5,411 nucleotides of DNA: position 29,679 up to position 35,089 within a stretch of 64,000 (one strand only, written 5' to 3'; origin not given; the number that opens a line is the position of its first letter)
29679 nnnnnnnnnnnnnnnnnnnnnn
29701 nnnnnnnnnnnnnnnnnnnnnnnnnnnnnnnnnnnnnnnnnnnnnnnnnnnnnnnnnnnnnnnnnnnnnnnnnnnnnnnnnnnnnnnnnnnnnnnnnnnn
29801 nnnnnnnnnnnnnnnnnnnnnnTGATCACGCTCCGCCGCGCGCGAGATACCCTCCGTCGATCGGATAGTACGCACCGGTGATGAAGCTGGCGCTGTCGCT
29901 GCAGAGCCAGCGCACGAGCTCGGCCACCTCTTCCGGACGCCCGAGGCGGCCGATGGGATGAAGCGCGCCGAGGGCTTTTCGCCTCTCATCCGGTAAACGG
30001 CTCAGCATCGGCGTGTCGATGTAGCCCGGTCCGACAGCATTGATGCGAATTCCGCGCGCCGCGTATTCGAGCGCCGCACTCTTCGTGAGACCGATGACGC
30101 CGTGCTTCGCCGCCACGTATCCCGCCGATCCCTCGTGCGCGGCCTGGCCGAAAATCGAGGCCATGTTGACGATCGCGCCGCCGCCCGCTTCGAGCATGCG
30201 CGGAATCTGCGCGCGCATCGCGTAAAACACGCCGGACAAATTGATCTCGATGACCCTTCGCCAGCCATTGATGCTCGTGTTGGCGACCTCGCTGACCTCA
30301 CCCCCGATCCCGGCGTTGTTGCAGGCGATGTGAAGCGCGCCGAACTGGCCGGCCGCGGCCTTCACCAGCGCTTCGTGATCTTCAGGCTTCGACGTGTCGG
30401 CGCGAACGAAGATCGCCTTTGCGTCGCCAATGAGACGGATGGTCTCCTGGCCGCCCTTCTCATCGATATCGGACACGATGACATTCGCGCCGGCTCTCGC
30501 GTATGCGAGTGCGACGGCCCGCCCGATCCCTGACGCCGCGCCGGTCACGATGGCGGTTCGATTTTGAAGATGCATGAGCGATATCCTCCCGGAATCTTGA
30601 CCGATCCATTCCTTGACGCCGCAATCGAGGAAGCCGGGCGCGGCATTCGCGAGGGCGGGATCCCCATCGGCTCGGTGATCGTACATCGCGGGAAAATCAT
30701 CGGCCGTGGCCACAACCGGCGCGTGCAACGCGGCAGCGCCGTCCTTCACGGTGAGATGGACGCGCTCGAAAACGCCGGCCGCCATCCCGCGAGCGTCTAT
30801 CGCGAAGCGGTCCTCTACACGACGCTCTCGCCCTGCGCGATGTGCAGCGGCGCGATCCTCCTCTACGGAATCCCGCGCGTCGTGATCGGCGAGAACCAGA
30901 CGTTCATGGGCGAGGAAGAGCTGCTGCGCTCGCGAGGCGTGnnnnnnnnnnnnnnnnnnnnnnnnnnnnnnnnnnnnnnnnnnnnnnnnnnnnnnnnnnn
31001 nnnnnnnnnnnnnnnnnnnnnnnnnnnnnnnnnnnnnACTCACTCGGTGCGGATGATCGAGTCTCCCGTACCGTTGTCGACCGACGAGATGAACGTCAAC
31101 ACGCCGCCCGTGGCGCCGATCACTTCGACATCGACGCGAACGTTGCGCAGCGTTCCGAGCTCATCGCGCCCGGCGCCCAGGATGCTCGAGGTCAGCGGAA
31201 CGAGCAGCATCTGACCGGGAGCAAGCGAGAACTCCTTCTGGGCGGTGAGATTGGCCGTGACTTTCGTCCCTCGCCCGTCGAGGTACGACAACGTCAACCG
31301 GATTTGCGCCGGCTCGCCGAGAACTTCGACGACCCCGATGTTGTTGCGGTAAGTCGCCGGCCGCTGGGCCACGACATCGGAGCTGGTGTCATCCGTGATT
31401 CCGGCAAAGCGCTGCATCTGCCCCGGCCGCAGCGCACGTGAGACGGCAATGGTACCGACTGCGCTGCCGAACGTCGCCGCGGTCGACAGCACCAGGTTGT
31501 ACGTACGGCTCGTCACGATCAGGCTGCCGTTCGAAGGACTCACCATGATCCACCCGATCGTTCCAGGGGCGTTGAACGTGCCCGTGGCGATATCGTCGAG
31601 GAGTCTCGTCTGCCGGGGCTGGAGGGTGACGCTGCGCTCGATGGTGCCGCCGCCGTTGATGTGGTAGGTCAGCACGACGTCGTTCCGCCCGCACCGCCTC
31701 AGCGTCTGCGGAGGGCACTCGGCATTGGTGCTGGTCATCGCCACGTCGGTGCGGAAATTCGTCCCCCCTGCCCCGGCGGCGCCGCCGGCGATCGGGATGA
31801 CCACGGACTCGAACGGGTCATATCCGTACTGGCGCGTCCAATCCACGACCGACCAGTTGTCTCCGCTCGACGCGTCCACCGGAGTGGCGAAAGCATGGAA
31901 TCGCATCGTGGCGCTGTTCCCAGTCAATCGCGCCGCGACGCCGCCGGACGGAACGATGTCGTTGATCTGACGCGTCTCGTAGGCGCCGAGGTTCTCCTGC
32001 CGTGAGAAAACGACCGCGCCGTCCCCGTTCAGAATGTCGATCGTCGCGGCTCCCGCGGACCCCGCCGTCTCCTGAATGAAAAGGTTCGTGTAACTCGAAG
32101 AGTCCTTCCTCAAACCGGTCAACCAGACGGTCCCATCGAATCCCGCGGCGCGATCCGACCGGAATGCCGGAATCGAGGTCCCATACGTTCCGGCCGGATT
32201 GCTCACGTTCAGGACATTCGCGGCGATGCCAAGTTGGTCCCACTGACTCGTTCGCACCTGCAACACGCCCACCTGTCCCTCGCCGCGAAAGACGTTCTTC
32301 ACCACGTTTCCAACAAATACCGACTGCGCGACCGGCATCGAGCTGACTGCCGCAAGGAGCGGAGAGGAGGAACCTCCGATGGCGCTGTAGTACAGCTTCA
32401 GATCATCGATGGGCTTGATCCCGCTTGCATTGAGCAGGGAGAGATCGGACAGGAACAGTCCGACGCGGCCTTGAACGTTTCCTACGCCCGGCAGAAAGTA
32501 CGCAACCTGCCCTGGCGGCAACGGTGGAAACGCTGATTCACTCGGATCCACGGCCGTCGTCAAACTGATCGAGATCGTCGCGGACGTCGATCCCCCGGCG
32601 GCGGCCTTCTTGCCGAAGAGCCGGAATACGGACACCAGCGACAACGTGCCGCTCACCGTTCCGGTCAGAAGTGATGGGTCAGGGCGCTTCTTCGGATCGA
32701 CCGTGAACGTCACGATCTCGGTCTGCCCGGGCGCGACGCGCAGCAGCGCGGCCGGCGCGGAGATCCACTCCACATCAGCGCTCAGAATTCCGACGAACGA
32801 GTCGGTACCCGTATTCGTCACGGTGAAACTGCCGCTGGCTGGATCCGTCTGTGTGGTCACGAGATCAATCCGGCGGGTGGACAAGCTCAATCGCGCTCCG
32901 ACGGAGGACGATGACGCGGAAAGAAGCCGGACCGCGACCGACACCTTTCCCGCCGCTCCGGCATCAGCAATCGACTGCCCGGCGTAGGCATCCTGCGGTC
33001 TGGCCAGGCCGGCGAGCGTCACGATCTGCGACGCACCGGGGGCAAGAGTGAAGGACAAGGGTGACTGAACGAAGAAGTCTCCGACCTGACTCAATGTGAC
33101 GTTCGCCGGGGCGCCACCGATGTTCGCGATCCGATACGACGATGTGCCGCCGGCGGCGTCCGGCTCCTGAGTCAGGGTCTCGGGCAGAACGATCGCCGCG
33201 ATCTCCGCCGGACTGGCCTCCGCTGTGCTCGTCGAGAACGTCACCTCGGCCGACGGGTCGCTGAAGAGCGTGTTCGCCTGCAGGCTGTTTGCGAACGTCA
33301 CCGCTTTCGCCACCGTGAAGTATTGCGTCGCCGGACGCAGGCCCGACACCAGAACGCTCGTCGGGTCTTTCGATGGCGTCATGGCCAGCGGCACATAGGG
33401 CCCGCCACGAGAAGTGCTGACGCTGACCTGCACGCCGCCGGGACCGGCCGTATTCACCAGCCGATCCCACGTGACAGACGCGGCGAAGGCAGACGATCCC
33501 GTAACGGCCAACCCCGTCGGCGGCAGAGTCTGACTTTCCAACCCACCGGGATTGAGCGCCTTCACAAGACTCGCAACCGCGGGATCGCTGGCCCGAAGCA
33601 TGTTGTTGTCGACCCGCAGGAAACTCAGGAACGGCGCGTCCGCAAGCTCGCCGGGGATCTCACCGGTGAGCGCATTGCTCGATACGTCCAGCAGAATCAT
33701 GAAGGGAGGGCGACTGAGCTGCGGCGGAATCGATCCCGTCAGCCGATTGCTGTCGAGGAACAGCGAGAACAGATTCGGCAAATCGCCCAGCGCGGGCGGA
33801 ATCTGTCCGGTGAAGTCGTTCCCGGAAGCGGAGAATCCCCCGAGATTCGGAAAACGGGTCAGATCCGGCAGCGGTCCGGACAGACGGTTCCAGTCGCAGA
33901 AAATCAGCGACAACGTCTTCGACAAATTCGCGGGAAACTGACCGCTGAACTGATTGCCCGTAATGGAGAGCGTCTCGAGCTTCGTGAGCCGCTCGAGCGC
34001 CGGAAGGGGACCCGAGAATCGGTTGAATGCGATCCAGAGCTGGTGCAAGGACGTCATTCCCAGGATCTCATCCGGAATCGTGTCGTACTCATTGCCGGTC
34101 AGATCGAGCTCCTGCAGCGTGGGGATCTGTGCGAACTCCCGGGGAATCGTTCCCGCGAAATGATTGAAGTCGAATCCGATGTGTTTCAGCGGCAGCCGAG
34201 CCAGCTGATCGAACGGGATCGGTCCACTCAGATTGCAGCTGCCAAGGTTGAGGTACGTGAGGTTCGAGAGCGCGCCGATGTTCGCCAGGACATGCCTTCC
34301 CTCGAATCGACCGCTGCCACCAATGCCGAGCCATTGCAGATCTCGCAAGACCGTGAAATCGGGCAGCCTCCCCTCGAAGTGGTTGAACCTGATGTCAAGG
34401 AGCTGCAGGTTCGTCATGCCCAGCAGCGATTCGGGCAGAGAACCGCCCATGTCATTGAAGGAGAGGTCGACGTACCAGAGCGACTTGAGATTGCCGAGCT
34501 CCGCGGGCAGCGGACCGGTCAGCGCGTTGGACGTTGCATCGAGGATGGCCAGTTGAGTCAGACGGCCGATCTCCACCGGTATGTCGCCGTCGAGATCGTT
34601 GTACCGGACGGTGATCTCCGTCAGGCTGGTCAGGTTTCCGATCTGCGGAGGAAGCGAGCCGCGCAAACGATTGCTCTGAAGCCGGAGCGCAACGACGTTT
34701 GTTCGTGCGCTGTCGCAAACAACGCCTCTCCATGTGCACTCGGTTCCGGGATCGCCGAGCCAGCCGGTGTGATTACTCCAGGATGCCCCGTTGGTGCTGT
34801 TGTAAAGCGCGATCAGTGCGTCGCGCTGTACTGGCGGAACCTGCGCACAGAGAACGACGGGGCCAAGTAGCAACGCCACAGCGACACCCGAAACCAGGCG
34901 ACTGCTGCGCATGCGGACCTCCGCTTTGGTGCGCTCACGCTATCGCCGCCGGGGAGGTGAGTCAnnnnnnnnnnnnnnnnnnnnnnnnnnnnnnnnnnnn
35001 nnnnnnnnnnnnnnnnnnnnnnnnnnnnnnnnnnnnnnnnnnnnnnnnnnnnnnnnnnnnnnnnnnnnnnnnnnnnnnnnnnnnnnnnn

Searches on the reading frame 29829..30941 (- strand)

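Call 51: search_protein_families(library=pfam, proteins=[window:29829-30941:-], max_evalue=0.0001)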
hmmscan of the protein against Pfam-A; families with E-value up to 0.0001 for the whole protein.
window:29829-30941:- (371 aa): 2 families
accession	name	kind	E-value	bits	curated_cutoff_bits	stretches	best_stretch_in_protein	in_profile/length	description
PF13561.12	adh_short_C2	-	1.8e-66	224.5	27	1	134-365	1-235/236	Enoyl-(Acyl carrier protein) reductase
PF00106.31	adh_short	-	1.5e-52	178.4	26.6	1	129-318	2-192/195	short chain dehydrogenase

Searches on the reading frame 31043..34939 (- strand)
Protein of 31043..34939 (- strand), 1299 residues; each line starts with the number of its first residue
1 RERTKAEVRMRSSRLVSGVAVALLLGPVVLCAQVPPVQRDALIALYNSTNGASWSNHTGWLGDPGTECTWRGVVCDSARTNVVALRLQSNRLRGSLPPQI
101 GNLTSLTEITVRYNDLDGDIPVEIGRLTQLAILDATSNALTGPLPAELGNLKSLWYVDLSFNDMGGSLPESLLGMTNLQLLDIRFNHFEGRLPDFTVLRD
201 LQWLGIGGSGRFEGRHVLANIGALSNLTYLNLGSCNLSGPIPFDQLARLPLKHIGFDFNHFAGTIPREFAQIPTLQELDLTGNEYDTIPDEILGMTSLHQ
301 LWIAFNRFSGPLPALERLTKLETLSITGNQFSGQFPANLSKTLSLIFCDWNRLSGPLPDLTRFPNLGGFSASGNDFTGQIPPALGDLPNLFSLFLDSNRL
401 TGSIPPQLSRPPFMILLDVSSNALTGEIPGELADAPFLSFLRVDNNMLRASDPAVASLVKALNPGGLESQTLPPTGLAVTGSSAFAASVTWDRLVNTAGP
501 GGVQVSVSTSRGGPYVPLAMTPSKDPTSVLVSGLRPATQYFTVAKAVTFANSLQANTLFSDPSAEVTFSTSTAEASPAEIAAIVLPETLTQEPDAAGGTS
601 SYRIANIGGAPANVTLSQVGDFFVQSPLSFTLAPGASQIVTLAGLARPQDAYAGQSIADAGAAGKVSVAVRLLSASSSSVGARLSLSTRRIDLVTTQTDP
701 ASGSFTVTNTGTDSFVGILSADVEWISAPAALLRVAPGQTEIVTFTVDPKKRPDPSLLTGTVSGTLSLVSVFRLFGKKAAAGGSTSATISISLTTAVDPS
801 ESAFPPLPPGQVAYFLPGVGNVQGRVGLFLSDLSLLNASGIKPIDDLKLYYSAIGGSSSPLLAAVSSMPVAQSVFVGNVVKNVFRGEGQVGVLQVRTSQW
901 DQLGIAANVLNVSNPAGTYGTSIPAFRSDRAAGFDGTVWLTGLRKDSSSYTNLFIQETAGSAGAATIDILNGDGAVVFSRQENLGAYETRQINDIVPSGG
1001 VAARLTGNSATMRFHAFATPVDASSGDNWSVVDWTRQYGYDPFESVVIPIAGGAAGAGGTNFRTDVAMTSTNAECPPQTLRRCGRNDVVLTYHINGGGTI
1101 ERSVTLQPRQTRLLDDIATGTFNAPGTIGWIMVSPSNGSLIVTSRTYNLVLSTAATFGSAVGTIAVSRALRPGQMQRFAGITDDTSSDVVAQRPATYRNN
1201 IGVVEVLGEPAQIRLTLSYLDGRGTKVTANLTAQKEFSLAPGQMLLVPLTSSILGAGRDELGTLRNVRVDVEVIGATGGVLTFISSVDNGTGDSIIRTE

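Call 14: search_protein_families(library=pfam, proteins=[window:31043-34939:-], max_evalue=0.0001)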
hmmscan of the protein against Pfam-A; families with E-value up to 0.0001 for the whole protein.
window:31043-34939:- (1299 aa): 6 families
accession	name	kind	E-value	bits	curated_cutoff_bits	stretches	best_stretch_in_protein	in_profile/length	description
PF00560.39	LRR_1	-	2.2e-24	80.7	20.6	0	226-242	1-17/23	Leucine Rich Repeat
PF12799.13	LRR_4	-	4.4e-18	65.3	27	0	296-331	1-35/44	Leucine Rich repeats (2 copies)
PF23598.1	LRR_14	-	2e-17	63.4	40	2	85-188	52-151/353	Leucine-rich repeat region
PF13855.12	LRR_8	-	3e-16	59.4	27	0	273-331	1-61/61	Leucine rich repeat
PF13516.12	LRR_6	-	8.6e-06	25.9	23.4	0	225-239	3-17/24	Leucine Rich repeat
PF23211.1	LRR_LRWD1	-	1.7e-05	25.1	28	0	270-331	39-98/190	Leucine-rich repeat and WD repeat-containing protein 1, LRR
